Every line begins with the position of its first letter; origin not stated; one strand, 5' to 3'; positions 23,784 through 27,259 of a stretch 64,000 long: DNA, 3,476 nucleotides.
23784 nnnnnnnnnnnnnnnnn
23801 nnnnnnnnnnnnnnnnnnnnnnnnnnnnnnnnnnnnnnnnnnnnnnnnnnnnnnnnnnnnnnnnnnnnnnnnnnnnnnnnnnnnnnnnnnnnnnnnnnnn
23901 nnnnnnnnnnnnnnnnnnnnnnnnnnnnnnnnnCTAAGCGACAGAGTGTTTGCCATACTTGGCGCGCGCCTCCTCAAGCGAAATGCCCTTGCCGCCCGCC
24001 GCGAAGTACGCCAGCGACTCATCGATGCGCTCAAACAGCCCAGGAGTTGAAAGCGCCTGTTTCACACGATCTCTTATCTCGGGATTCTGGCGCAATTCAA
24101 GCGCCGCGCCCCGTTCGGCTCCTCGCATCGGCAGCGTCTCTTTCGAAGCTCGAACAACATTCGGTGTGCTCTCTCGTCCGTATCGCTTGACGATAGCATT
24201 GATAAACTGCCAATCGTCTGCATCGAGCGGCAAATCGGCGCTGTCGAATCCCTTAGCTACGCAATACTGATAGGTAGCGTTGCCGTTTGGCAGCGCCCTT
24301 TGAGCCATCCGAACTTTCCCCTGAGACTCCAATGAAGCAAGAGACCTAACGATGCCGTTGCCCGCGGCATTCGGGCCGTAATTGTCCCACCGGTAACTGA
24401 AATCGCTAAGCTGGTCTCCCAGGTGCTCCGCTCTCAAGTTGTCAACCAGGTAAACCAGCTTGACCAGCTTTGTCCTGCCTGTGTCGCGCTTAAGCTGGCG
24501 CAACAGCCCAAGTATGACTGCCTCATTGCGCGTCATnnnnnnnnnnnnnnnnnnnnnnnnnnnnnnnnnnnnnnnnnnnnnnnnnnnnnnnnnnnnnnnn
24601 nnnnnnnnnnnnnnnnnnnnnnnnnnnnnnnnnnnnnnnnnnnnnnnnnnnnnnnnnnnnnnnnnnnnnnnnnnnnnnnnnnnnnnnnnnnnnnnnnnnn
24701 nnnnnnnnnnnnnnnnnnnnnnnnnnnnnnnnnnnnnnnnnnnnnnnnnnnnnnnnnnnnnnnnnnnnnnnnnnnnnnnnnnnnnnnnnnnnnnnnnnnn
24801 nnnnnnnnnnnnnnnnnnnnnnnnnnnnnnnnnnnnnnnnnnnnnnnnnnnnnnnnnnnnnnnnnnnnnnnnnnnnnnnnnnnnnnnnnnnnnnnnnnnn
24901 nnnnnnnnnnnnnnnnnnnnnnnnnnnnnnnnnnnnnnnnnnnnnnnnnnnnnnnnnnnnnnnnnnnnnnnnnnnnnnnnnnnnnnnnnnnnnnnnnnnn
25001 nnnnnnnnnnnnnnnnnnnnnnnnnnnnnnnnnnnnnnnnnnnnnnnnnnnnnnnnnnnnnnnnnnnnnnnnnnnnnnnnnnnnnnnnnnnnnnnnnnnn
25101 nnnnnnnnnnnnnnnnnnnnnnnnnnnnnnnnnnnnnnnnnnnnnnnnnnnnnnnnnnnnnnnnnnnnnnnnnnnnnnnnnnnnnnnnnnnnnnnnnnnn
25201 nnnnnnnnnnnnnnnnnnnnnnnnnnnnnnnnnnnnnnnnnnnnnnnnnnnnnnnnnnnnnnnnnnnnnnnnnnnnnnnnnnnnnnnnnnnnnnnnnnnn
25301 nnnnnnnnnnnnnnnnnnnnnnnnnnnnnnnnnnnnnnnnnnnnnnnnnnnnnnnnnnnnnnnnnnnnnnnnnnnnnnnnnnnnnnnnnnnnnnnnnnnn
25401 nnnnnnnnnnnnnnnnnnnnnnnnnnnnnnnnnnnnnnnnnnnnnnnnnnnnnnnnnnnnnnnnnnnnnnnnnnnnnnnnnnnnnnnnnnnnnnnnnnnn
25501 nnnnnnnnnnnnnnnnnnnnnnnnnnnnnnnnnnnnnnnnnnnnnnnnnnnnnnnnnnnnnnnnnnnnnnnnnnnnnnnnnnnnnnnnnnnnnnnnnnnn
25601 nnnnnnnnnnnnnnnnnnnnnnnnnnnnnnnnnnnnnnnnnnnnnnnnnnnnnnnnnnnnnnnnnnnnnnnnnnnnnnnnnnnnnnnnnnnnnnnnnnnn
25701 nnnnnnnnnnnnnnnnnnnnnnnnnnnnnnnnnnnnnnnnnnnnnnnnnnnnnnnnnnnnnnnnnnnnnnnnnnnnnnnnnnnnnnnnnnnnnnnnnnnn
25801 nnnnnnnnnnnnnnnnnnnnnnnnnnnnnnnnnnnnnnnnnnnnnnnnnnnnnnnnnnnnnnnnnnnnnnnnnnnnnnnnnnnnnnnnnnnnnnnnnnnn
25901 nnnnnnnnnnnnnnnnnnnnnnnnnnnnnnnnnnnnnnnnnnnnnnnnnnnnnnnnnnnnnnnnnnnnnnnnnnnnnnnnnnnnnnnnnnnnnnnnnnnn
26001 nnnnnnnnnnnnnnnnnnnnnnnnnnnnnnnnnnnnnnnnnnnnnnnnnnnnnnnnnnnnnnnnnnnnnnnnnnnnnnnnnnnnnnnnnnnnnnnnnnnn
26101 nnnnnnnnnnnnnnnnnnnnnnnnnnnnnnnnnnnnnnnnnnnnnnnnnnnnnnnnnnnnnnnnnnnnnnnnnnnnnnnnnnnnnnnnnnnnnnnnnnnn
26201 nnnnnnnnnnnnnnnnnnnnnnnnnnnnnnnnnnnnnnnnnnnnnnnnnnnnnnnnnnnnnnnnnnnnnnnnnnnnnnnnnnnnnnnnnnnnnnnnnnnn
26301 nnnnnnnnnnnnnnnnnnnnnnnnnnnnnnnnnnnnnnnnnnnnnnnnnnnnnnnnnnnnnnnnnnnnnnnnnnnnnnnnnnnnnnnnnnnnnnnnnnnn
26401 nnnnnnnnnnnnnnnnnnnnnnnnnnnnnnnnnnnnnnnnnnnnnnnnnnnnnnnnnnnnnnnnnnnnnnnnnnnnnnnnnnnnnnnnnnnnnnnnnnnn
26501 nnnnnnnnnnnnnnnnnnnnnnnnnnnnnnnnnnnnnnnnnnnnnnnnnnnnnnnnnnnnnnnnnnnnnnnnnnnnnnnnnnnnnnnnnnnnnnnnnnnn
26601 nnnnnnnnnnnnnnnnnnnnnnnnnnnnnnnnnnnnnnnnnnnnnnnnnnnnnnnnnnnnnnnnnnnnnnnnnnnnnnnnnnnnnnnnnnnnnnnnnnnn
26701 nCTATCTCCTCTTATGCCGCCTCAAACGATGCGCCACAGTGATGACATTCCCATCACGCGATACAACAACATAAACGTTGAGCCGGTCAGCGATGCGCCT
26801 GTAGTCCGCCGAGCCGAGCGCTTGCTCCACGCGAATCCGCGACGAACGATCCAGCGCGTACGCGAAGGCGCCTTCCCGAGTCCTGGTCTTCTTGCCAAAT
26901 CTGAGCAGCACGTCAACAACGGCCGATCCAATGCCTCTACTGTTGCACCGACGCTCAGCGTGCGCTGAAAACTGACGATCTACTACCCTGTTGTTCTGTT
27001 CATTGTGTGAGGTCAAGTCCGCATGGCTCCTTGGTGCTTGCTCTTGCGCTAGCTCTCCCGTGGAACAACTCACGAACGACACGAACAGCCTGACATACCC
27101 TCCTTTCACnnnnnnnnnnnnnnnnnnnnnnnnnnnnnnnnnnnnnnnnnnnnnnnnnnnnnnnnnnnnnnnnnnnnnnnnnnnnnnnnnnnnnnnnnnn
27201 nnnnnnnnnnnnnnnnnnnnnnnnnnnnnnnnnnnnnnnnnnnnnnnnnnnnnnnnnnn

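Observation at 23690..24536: Panacea-domain (SocA-like) antitoxin candidate with an overlapping unknown 88-aa partner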

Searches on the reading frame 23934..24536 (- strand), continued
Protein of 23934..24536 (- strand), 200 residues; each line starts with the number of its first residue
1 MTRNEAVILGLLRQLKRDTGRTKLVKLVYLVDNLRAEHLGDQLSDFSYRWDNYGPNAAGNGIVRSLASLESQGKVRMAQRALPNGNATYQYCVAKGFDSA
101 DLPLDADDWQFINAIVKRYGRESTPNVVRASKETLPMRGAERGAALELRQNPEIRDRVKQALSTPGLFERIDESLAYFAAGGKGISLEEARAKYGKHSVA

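Call 62: fold_search(model_id=the predicted structure, library=pdb)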
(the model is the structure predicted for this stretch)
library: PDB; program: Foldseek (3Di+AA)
matches with E <= 10: 970; with E <= 0.001: 0
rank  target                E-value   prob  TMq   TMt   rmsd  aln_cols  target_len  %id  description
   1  2e1n_B                1.1e-02  1.00  0.31  0.49   6.0       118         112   14  Crystal structure of the Cyanobacterium circadian clock modifier Pex (released 2006-11-28)
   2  2e1n_A                1.1e-02  0.99  0.28  0.46   6.8       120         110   14  Crystal structure of the Cyanobacterium circadian clock modifier Pex (released 2006-11-28)
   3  3l9f_A                1.1e-02  0.96  0.28  0.32  17.3       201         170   14  The Crystal Structure of smu.1604c from Streptococcus mutans UA159 (released 2011-01-05)
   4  4g6q_A                1.4e-02  0.60  0.18  0.20  17.0       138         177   19  The crystal structure of a functionally unknown protein Kfla_6221 from Kribbella flavida DSM 17836 (released 2012-09-19)
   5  9qbd_B                2.2e-02  1.00  0.32  0.55   7.2       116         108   17  Crystal structure of Brachyspira hampsonii PadR with Leu88 replaced by 3-aminotyrosine (released 2026-03-11)
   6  3r0a_B                2.7e-02  0.97  0.25  0.39  17.9       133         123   14  Possible transcriptional regulator from Methanosarcina mazei Go1 (gi 21227196) (released 2011-03-23)
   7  2dql_A                3.3e-02  0.98  0.31  0.48   6.1       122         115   20  Crystal structure of the circadian clock associated protein Pex from anabaena (released 2007-05-29)
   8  3elk_A                3.7e-02  0.99  0.31  0.53   7.4       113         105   14  Crystal structure of putative transcriptional regulator TA0346 from Thermoplasma acidophilum (released 2008-09-30)
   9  1fp1                  4.6e-02  0.35  0.19  0.12  16.9       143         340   13  CRYSTAL STRUCTURE ANALYSIS OF CHALCONE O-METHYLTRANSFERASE (released 2001-03-07)
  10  9qbd_A                5.2e-02  0.99  0.29  0.52   7.7       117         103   14  Crystal structure of Brachyspira hampsonii PadR with Leu88 replaced by 3-aminotyrosine (released 2026-03-11)
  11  9a5c_B                5.5e-02  0.20  0.15  0.14  22.4       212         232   11  Integrative model of GLPD-DNAD by crosslinking MS and deep learning (released 2024-09-18)
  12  5zqh                  6.2e-02  0.90  0.26  0.46  11.2       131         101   14  Crystal structure of Streptococcus transcriptional regulator (released 2019-05-01)
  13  6abq_A                9.3e-02  0.95  0.26  0.43   7.7       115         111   15  Crystal structure of transcription factor from Listeria monocytogenes (released 2019-06-05)
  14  1j0r_A                1.0e-01  0.87  0.30  0.47  10.5       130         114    9  Crystal structure of the replication termination protein mutant C110S (released 2003-11-20)
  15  7z1o_O                1.0e-01  0.21  0.16  0.07  17.4       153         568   13  Structure of yeast RNA Polymerase III PTC + NTPs (released 2022-08-31)
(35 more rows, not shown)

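Call 66: list_cluster_members(proteins=[P0001, P0002, P0019, P0022, P0038, P0036])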
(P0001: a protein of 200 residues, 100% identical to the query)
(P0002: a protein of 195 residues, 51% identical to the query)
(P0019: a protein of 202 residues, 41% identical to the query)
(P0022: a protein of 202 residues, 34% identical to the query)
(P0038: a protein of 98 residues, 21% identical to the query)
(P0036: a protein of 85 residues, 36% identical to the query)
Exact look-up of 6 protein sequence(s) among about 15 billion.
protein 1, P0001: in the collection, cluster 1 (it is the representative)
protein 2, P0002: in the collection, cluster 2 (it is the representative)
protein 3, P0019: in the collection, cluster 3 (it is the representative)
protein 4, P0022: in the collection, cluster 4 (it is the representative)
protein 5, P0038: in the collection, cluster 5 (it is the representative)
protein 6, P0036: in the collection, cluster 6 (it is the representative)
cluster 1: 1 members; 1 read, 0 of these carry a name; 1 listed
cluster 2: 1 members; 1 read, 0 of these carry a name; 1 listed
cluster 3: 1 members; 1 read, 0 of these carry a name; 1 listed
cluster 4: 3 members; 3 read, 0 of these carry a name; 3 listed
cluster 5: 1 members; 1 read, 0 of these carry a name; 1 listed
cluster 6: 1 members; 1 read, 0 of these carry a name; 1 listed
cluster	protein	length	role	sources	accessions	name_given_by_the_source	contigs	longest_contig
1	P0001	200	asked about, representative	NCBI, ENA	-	-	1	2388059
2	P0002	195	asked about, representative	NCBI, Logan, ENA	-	-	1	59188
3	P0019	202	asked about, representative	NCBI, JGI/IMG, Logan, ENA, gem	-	-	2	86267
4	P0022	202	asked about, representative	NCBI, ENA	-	-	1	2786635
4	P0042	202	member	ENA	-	-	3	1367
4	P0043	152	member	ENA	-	-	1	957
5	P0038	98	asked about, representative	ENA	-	-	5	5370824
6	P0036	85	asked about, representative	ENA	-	-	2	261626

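Call 70: search_protein_families(library=padloc, proteins=[window:23934-24536:-], max_evalue=1)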
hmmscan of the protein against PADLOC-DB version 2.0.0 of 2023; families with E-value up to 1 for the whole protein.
window:23934-24536:- (200 aa): 1 family
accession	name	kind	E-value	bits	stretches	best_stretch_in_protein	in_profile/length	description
PDLC04505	PDC-M19A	-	0.072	10.5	1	3-188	3-162/294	-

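Call 71: search_protein_families(library=phrogs, proteins=[window:23934-24536:-], max_evalue=1)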
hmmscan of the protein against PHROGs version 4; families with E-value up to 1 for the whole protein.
window:23934-24536:- (200 aa): 3 families
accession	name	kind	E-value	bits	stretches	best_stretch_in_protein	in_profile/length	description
phrog_20616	-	unknown function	0.046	14.8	1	59-92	39-72/77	-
phrog_14939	-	unknown function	0.058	13.6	1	4-129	7-126/313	-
phrog_1281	-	unknown function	0.29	11.8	1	18-141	28-130/195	-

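Call 79: find_related_loci(query=A4, collection=metagenome_contigs, flank=2500)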
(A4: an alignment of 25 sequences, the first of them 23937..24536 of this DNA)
Query A4 (200 aa) in metagenome_contigs; peptide patterns used: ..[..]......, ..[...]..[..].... (x = any residue, [..] = any of these).
147 stretches matched a pattern; 42 encode a relative of the query (tblastn E <= 1e-3); 42 distinct loci.
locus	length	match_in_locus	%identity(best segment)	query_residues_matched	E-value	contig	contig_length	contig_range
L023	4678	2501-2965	46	1-154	1e-44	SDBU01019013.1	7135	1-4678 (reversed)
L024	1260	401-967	41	1-193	2e-42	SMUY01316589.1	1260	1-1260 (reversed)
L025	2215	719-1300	38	3-198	4e-39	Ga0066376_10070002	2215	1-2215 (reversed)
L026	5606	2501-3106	41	1-200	2e-36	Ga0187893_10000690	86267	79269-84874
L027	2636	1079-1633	37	1-184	1e-34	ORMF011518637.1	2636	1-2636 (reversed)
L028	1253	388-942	37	1-184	1e-33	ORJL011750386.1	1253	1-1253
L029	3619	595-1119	34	1-175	4e-31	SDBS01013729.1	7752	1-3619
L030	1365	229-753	33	1-175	3e-31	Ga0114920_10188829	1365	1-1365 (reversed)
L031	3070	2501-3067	34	5-195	2e-28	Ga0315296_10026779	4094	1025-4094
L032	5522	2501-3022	32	2-175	6e-28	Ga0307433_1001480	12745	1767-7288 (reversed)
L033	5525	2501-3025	31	1-175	3e-27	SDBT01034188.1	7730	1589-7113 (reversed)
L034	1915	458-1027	35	6-195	2e-27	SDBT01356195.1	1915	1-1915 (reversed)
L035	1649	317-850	30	1-178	6e-27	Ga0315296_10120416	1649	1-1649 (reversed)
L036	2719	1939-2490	35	5-195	5e-27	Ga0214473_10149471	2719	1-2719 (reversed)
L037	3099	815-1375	36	5-195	8e-27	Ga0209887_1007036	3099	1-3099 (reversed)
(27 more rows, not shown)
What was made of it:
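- Tried and rejected: The scan with PanA alignment A4 succeeded (call 79).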

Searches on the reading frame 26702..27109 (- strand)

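Call 4: search_protein_families(library=pfam, proteins=[window:26702-27109:-], max_evalue=1)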
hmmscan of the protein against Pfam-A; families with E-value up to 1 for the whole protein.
window:26702-27109:- (135 aa): 2 families
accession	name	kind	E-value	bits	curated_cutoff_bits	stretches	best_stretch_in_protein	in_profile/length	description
PF14076.12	DUF4258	-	0.013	16.2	25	1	47-90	1-34/71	Domain of unknown function (DUF4258)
PF16066.10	DUF4808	-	0.78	10.8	27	0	14-71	48-104/121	Domain of unknown function (DUF4808)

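Call 5: search_protein_families(library=ncbifam, proteins=[window:26702-27109:-], max_evalue=1)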
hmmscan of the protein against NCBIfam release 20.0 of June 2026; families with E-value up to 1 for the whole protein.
window:26702-27109:- (135 aa): 0 families

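Call 70: search_protein_families(library=padloc, proteins=[window:26702-27109:-], max_evalue=1)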
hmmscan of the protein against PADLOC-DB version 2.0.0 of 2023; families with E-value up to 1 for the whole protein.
window:26702-27109:- (135 aa): 0 families

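Call 71: search_protein_families(library=phrogs, proteins=[window:26702-27109:-], max_evalue=1)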
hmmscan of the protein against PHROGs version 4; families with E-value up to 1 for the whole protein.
window:26702-27109:- (135 aa): 1 family
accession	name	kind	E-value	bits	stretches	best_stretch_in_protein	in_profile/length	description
phrog_20480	-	unknown function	0.18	13.2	1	35-70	47-82/87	-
